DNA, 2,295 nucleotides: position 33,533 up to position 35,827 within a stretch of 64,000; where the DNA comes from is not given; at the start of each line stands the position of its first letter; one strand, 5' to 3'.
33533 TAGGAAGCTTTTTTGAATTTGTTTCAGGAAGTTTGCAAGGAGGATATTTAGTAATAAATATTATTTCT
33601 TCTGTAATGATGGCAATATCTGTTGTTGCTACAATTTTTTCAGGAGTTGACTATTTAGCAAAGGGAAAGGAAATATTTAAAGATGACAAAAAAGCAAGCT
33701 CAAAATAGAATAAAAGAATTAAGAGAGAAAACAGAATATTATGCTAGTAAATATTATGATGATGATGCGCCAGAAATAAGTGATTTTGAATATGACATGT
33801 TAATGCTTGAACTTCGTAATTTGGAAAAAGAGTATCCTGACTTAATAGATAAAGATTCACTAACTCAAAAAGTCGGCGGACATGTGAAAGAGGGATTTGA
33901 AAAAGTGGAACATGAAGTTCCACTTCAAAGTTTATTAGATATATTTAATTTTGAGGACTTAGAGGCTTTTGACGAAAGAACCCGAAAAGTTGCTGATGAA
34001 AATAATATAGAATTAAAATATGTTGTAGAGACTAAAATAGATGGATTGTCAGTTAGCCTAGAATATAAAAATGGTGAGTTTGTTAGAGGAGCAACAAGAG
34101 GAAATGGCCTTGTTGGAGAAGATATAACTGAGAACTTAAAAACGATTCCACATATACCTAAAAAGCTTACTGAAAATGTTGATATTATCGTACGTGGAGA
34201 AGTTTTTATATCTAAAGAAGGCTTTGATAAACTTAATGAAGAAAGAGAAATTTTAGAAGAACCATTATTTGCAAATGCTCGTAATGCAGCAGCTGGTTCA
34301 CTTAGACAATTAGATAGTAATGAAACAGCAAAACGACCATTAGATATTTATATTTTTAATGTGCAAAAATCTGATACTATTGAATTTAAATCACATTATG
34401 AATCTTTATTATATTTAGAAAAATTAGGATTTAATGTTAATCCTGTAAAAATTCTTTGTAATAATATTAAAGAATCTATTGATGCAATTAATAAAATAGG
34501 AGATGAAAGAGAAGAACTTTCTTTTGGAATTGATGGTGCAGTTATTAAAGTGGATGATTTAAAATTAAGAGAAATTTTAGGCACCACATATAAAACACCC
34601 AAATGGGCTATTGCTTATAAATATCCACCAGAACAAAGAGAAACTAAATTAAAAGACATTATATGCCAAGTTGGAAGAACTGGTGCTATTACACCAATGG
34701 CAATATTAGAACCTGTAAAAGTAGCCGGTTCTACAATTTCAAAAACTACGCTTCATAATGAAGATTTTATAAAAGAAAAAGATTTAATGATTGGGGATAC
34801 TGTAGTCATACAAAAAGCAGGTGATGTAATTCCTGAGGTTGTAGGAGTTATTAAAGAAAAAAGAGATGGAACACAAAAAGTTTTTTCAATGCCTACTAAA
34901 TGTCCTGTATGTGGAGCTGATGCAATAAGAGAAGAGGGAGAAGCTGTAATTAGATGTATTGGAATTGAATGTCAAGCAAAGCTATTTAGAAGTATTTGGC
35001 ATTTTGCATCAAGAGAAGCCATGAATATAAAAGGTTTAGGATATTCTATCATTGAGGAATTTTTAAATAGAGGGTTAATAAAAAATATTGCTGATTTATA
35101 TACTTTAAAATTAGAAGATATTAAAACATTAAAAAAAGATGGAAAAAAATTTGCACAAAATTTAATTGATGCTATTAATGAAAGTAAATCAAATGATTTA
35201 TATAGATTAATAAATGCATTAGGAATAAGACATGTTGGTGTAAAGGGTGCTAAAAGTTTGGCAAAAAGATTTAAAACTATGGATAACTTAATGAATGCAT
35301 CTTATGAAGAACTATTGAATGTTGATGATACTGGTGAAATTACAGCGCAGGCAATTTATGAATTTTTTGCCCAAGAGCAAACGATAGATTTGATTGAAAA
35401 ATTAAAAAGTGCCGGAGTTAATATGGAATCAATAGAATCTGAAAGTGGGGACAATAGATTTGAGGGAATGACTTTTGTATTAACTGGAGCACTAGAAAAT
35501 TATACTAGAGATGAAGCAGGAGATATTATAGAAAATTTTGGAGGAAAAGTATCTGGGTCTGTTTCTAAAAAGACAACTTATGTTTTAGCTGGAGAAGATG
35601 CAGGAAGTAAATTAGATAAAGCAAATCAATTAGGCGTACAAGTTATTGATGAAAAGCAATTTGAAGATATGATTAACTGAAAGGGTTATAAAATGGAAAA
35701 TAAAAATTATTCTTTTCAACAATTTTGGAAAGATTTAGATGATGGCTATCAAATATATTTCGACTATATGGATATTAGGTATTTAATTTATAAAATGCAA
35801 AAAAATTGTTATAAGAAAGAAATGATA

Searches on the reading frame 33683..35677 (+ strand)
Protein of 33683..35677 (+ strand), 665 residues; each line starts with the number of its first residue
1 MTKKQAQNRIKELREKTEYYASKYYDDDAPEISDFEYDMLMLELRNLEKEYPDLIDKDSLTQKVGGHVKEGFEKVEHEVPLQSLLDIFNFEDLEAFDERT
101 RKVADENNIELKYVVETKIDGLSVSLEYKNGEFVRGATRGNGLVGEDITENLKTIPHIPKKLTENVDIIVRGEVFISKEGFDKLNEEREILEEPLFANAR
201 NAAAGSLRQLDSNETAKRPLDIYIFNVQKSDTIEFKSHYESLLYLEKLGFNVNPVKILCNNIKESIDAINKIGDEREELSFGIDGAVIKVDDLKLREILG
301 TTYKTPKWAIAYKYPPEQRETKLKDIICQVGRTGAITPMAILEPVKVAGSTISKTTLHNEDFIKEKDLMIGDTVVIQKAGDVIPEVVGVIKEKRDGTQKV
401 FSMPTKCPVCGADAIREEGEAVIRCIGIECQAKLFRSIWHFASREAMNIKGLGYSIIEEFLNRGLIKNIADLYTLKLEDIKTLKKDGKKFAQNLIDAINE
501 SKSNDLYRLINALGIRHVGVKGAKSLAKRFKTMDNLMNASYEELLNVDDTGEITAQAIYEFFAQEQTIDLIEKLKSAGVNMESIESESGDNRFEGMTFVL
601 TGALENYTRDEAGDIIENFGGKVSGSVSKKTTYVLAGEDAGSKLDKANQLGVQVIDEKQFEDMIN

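Call 38: search_protein_families(library=pfam, proteins=[window:33683-35677:+], max_evalue=0.00001)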
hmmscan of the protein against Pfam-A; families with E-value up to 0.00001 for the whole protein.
window:33683-35677:+ (665 aa): 8 families
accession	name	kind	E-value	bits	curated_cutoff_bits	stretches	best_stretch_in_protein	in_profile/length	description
PF01653.23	DNA_ligase_aden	-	8e-89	297.9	27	1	71-317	3-253/253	NAD-dependent DNA ligase adenylation domain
PF03120.22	DNA_ligase_OB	-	1.1e-35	121.7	32.9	1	320-397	1-78/79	NAD-dependent DNA ligase OB-fold domain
PF12826.13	HHH_2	-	6.2e-24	84.4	27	1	508-571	1-64/64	Helix-hairpin-helix motif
PF00533.33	BRCT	-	7e-17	61.9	21.3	1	591-664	4-78/78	BRCA1 C Terminus (BRCT) domain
PF14520.12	HHH_5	-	1.5e-10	41.8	27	0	513-561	5-54/57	Helix-hairpin-helix domain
PF03119.21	DNA_ligase_ZBD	-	4.9e-10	39.6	25.8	1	406-432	1-27/27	NAD-dependent DNA ligase C4 zinc finger domain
PF12738.14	PTCB-BRCT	-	1.2e-07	32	22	1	599-655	4-59/63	twin BRCT domain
PF09414.15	RNA_ligase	-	3.2e-06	27.8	27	1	112-275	2-141/171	RNA ligase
